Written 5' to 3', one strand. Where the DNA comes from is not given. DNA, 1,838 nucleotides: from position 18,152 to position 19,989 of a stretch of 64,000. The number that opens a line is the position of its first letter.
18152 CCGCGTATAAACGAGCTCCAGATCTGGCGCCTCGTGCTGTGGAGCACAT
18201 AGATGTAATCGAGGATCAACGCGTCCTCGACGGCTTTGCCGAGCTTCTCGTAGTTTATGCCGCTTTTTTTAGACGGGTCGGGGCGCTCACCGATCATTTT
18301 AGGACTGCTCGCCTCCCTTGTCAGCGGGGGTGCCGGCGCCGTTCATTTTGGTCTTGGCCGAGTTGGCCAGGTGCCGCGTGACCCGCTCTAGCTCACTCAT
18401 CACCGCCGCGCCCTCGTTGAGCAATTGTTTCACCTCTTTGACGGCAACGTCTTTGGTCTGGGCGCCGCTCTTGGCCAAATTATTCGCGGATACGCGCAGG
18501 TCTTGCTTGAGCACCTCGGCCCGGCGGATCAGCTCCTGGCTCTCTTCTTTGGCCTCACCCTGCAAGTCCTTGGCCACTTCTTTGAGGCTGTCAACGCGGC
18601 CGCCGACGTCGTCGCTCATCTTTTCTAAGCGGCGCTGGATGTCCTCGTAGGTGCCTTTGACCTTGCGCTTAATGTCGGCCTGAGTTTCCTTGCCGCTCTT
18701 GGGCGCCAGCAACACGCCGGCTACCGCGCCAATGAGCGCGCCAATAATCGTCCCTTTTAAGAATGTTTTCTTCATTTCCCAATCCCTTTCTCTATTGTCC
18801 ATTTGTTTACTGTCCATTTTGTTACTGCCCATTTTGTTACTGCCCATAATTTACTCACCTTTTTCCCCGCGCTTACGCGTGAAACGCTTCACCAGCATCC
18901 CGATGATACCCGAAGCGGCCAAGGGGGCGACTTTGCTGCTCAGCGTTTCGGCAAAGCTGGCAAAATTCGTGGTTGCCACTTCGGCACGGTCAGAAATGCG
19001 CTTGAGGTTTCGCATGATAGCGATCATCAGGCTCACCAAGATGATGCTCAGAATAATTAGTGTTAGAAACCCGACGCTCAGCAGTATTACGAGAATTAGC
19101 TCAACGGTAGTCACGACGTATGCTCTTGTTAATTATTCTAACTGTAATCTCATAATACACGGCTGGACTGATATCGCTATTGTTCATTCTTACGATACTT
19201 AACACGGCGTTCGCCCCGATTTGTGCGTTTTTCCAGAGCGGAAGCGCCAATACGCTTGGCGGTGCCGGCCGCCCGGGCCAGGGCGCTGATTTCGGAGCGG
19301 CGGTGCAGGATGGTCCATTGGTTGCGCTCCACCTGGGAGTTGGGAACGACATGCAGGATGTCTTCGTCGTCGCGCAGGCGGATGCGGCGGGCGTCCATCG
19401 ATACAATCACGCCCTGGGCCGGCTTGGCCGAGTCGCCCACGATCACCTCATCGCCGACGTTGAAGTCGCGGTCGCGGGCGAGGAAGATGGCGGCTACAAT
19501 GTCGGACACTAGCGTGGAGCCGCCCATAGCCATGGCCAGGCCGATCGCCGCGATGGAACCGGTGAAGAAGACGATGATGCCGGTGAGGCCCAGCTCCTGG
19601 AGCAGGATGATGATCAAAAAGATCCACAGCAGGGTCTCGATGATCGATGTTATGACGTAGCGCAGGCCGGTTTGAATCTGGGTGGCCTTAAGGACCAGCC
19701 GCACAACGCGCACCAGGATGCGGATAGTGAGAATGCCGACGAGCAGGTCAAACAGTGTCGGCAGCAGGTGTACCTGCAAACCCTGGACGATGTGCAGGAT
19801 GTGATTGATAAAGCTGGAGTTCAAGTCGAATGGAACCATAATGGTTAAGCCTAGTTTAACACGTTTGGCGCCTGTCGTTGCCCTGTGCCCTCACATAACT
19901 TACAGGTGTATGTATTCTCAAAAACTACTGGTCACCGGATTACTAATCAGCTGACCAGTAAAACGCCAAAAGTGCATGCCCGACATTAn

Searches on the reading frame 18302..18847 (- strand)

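Call 26: search_protein_families(library=pfam, proteins=[window:18302-18847:-], max_evalue=0.01)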
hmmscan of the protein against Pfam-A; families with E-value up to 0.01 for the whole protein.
window:18302-18847:- (182 aa): 5 families
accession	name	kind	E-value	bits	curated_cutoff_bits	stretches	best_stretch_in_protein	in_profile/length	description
PF12732.12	YtxH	-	6e-17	62.3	37.5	1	30-107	1-67/71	YtxH-like protein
PF07464.16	ApoLp-III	-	0.0042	17.7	36.3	0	53-135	5-85/146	Apolipophorin-III precursor (apoLp-III)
PF13441.11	Gly-zipper_YMGG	-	0.0047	17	28.9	1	31-45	5-19/45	YMGG-like Gly-zipper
PF04632.18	FUSC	-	0.0066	15.6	30.9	0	68-162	236-332/660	Fusaric acid resistance protein family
PF13488.11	Gly-zipper_Omp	-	0.0087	16.4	25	0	31-47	22-38/46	Glycine zipper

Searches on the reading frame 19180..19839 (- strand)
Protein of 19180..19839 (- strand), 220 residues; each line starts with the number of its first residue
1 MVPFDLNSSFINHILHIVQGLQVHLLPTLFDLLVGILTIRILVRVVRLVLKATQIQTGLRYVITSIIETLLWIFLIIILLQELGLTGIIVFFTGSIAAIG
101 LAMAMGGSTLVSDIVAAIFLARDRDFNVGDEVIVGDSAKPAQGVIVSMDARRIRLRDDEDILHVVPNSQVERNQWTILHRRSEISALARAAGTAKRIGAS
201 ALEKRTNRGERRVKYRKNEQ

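Call 26: search_protein_families(library=pfam, proteins=[window:19180-19839:-], max_evalue=0.01)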
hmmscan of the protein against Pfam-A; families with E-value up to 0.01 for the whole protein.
window:19180-19839:- (220 aa): 1 family
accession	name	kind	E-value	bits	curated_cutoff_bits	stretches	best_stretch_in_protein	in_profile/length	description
PF00924.24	MS_channel_2nd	-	2.2e-08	34.5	20.2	1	109-170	1-58/68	Mechanosensitive ion channel, beta-domain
